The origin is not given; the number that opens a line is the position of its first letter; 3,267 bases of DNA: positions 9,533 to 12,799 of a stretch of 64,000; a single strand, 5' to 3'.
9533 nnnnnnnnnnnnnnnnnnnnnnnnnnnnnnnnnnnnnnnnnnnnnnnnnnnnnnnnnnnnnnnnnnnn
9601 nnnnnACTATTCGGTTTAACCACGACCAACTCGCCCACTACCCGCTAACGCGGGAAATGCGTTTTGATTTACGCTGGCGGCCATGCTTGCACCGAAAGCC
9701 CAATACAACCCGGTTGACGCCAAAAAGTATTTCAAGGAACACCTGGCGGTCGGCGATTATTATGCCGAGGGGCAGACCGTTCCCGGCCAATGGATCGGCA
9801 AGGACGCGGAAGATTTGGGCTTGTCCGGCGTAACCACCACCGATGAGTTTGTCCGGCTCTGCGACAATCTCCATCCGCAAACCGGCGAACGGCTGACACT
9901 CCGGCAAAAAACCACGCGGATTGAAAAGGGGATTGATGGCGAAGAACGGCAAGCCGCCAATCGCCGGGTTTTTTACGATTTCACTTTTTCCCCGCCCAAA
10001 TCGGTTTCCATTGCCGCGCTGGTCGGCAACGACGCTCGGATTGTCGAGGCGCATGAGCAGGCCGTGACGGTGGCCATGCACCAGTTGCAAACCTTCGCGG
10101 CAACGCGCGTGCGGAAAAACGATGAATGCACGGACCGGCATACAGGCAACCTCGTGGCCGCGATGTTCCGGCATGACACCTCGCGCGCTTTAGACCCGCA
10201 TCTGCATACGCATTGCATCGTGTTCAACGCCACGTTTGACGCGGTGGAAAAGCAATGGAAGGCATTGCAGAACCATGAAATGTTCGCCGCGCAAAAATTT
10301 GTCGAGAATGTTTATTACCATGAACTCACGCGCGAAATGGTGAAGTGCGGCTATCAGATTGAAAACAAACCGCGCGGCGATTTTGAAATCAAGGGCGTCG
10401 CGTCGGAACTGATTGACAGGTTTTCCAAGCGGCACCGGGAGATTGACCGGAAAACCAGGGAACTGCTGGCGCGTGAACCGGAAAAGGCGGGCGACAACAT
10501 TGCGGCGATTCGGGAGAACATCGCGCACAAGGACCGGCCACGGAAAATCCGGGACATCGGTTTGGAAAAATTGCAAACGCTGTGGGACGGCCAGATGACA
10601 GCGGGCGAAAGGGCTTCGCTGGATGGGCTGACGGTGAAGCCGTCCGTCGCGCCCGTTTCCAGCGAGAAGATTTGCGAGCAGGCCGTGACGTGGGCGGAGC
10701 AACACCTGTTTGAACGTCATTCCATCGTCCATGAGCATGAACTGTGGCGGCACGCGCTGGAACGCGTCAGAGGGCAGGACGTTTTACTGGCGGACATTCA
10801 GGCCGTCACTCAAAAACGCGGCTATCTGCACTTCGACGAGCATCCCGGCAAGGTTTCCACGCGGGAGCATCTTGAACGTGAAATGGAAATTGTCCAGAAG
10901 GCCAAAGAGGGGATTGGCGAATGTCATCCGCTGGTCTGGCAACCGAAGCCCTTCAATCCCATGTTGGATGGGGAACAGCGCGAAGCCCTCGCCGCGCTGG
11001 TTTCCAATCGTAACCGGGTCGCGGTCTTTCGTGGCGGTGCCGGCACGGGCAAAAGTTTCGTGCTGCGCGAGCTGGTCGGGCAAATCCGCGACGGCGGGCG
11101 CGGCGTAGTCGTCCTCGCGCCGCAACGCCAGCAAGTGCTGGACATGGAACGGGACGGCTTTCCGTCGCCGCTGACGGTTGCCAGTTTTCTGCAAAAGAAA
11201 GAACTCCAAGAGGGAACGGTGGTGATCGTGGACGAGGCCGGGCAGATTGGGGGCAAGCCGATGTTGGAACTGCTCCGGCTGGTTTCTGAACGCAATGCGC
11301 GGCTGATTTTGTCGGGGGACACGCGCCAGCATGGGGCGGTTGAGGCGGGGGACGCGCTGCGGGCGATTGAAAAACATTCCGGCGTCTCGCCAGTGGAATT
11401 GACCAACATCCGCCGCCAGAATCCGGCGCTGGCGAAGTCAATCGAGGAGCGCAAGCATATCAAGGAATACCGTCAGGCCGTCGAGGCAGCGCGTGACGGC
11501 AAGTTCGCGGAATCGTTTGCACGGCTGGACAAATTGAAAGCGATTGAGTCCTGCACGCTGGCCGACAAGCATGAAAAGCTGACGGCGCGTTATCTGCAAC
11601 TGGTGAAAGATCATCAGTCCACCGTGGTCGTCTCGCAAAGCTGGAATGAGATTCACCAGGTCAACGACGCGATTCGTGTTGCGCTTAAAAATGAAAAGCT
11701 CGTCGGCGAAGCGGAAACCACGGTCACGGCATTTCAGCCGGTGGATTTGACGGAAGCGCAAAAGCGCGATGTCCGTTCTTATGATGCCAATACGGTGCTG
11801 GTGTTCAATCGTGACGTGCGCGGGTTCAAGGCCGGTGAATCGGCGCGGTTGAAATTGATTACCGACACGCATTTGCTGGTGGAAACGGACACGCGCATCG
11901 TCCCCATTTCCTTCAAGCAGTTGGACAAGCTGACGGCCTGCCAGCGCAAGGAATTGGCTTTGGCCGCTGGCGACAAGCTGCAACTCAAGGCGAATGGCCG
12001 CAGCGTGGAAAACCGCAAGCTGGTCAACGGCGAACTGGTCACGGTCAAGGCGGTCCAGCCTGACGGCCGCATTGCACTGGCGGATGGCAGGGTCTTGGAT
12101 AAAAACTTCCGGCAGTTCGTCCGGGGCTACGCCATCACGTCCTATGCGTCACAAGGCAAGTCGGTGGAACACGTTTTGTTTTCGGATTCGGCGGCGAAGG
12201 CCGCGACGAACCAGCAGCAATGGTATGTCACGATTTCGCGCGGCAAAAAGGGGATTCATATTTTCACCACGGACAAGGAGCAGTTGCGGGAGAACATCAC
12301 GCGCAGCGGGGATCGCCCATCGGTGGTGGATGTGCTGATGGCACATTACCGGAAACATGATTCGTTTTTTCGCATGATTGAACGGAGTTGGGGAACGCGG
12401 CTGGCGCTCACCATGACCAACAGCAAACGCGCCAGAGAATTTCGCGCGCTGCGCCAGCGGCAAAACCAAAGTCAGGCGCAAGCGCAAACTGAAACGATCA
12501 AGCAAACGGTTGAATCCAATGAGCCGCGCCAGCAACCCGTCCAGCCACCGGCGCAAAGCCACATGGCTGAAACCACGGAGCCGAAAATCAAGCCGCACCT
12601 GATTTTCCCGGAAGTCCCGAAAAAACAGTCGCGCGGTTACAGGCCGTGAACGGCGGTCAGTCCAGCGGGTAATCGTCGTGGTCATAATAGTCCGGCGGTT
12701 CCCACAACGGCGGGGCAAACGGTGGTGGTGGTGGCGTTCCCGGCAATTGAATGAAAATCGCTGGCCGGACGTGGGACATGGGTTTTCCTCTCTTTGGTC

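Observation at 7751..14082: Conserved 19-23-nt box at a fixed position upstream of three transcription units of the element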

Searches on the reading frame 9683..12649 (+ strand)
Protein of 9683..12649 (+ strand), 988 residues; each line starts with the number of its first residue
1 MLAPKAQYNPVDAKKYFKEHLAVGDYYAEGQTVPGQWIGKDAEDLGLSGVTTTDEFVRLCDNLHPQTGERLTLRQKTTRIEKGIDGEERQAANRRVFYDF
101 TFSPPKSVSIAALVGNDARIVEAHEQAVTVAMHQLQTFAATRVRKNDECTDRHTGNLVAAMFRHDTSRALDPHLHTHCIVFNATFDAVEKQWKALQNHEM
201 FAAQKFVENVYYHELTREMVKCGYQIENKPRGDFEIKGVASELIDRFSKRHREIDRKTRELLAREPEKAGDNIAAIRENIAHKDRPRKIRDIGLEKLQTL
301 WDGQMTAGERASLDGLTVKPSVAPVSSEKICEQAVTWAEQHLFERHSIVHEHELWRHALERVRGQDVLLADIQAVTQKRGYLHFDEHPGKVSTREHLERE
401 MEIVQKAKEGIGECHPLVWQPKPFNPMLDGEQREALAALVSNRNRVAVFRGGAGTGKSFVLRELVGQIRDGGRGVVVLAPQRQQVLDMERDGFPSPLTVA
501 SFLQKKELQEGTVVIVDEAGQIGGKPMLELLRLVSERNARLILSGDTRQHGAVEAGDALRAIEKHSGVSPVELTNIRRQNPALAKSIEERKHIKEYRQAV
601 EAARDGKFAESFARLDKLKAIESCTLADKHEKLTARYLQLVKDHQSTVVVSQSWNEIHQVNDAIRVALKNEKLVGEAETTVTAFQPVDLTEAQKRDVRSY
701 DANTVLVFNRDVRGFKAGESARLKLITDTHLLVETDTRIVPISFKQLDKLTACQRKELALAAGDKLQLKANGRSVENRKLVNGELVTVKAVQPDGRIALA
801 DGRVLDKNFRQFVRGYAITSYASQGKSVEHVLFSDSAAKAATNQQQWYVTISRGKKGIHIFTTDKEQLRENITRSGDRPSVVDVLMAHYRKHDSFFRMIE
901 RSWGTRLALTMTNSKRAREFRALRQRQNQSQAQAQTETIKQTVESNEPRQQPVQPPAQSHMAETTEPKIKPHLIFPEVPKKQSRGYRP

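Call 7: search_protein_families(library=pfam, proteins=[window:9683-12649:+], max_evalue=0.01)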
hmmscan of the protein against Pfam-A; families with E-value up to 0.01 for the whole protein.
window:9683-12649:+ (988 aa): 12 families
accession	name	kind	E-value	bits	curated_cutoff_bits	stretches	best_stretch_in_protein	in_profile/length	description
PF08751.17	TrwC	-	2.8e-85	286.8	25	1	12-306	3-284/286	TrwC relaxase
PF13604.12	AAA_30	-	2.8e-38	132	27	1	428-621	2-186/191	AAA domain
PF13245.12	AAA_19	-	6.9e-11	42.9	25.1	1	432-550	1-129/134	AAA domain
PF01443.25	Viral_helicase1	-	4.5e-10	40.2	21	1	448-561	2-109/228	Viral superfamily 1 RNA helicase core domain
PF22232.2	TraI_hel_assoc_N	-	1.2e-06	29.5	27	1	451-544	3-98/99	TraI helicase-associated ssDNA bd, N-terminal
PF05970.20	PIF1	-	4.8e-06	26.8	25.9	1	428-479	2-57/223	PIF1-like helicase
PF04986.18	Y2_Tnp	-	0.0003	21.3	20.9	1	162-222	5-63/183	Putative transposase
PF09848.15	SLFN-g3_helicase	-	0.00041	20.2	24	0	445-519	2-88/354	Schlafen group 3, DNA/RNA helicase domain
PF13401.12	AAA_22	-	0.00057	20.6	27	0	445-546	6-123/130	AAA domain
PF25199.1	nSTAND_NTPase5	-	0.00093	19.5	34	1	437-538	34-123/145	Novel STAND NTPase 5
PF02562.22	PhoH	-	0.0062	16.5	27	0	512-561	121-170/205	PhoH-like protein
PF00270.35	DEAD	-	0.0074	16.5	26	0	432-488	4-61/167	DEAD/DEAH box helicase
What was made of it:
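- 9683..12649 (+): MobF/TrwC relaxase-helicase gene (988 aa). Pfam TrwC, E = 2.8e-85, and AAA_30 (call 7).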

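Call 13: find_homologous_proteins(query=window:9683-12649:+, max_evalue=1e-20)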
Query window:9683-12649:+ (988 aa): 4064 proteins with E <= 1e-20 among 8000 candidates; the best 120 are listed.
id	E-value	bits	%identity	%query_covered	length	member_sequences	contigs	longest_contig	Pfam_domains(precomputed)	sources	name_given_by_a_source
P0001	0.0e+0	2116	95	100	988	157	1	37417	PF05970.21,PF01443.25,PF13604.13,PF13245.13,PF22232.3,PF08751.18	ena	-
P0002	0.0e+0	2083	94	100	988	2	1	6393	PF05970.21,PF01443.25,PF13604.13,PF13245.13,PF22232.3,PF08751.18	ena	-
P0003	0.0e+0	2082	93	100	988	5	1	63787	PF05970.21,PF01443.25,PF13604.13,PF13245.13,PF22232.3,PF08751.18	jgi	jgi:conjugative relaxase-like TrwC/TraI family protein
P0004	0.0e+0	2065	93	100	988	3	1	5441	PF05970.21,PF01443.25,PF13604.13,PF13245.13,PF22232.3,PF08751.18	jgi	-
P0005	0.0e+0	2039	92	100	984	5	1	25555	PF05970.21,PF01443.25,PF13604.13,PF13245.13,PF22232.3,PF08751.18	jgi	jgi:conjugative relaxase-like TrwC/TraI family protein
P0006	0.0e+0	2023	92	100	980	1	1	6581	PF05970.21,PF01443.25,PF13604.13,PF13245.13,PF08751.18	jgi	jgi:conjugative relaxase-like TrwC/TraI family protein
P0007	0.0e+0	2006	91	100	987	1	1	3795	PF01443.25,PF13604.13,PF13245.13,PF22232.3,PF08751.18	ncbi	-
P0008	0.0e+0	1992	89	99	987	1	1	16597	PF01443.25,PF13604.13,PF13245.13,PF22232.3,PF08751.18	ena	-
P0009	0.0e+0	1984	89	100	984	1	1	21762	PF05970.21,PF01443.25,PF13604.13,PF13245.13,PF22232.3,PF08751.18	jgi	jgi:conjugative relaxase-like TrwC/TraI family protein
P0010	0.0e+0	1974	89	100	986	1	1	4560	PF05970.21,PF01443.25,PF13604.13,PF13245.13,PF22232.3,PF08751.18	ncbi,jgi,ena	jgi:conjugative relaxase-like TrwC/TraI family protein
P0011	0.0e+0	1942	87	100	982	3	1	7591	PF05970.21,PF01443.25,PF13604.13,PF13245.13,PF22232.3,PF08751.18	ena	-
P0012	0.0e+0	1868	84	100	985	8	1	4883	PF05970.21,PF01443.25,PF13604.13,PF13245.13,PF09848.16,PF22232.3,PF08751.18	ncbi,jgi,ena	jgi:conjugative relaxase-like TrwC/TraI family protein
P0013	0.0e+0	1840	83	100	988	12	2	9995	PF01443.25,PF13604.13,PF13245.13,PF22232.3,PF08751.18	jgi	-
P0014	0.0e+0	1833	88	95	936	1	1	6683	PF05970.21,PF01443.25,PF13604.13,PF13245.13,PF22232.3,PF08751.18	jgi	jgi:conjugative relaxase-like TrwC/TraI family protein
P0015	0.0e+0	1821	84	97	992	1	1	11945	PF05970.21,PF01443.25,PF13604.13,PF13245.13,PF22232.3,PF08751.18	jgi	jgi:conjugative relaxase-like TrwC/TraI family protein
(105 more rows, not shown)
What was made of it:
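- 9683..12649 (+): Homologues in call 13.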

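Call 15: find_related_loci(query=A1, collection=genome_contigs, flank=10000)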
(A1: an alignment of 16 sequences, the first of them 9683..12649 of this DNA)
Query A1 (988 aa) in genome_contigs; peptide patterns used: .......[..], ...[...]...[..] (x = any residue, [..] = any of these).
459 stretches matched a pattern; 418 encode a relative of the query (tblastn E <= 1e-3); the best 80 are kept; 80 distinct loci.
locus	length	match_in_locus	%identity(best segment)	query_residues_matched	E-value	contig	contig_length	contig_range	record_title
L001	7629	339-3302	93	1-988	0e+0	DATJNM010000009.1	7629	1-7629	MAG TPA_asm: Candidatus Sulfopaludibacter sp. isolate SMAG_U14861 k141_700457, whole genome shotgun sequence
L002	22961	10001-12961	93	1-987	0e+0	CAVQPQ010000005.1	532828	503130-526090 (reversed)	MAG: uncultured Verrucomicrobiae bacterium isolate MFD01231.bin.1.54 genome assembly, contig: contig_4026, whole genome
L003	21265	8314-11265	92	1-988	0e+0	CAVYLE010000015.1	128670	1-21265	MAG: uncultured Verrucomicrobiae bacterium isolate MFD01476.bin.1.197 genome assembly, contig: contig_64769, whole genom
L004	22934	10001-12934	91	1-985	0e+0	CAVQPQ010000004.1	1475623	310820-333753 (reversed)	MAG: uncultured Verrucomicrobiae bacterium isolate MFD01231.bin.1.54 genome assembly, contig: contig_4024, whole genome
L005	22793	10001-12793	87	1-931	0e+0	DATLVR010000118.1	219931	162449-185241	MAG TPA_asm: Verrucomicrobiia bacterium isolate SMAG_U13197 k141_700128, whole genome shotgun sequence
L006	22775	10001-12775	85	1-926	0e+0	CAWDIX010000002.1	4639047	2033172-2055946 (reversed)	MAG: uncultured Verrucomicrobiae bacterium isolate MFD06435.bin.2.9 genome assembly, contig: contig_20627, whole genome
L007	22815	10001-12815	95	1-988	0e+0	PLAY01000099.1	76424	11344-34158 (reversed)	MAG: Limisphaerales bacterium isolate bog_1418 73.20111000_S2D.10_contig_1565, whole genome shotgun sequence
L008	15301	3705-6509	83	1-936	0e+0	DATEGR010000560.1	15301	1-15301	MAG TPA_asm: Verrucomicrobiia bacterium isolate SMAG_U8790 k141_1264601, whole genome shotgun sequence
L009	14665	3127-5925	82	1-934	0e+0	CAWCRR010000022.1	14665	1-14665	MAG: uncultured Verrucomicrobiae bacterium isolate MFD09286.bin.2.134 genome assembly, contig: contig_21163, whole genom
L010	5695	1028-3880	79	1-951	0e+0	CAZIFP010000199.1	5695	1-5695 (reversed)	MAG TPA_asm: uncultured Bifidobacteriaceae bacterium isolate binchicken_co162_622 genome assembly, contig: NODE_39262_le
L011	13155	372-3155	81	1-929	0e+0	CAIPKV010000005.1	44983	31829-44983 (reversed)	MAG: uncultured Verrucomicrobia subdivision 3 bacterium isolate AM4_bin-735 genome assembly, contig: bin-735:05/87, whol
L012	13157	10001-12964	94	1-988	0e+0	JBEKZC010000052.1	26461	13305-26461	MAG: Verrucomicrobiota bacterium isolate SPRUCE 68 SPRUCE_68_52, whole genome shotgun sequence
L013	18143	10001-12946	71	1-985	0e+0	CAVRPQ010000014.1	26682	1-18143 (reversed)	MAG: uncultured bacterium isolate MFD03044.bin.1.155 genome assembly, contig: contig_84573, whole genome shotgun sequenc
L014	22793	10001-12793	82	1-932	0e+0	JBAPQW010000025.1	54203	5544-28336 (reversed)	MAG: Verrucomicrobiia bacterium isolate MFD01155_ilm_asm_bin21 k127_5051, whole genome shotgun sequence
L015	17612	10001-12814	68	1-939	0e+0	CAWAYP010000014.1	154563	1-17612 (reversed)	MAG: uncultured Verrucomicrobiae bacterium isolate MFD05580.bin.1.99 genome assembly, contig: contig_50009, whole genome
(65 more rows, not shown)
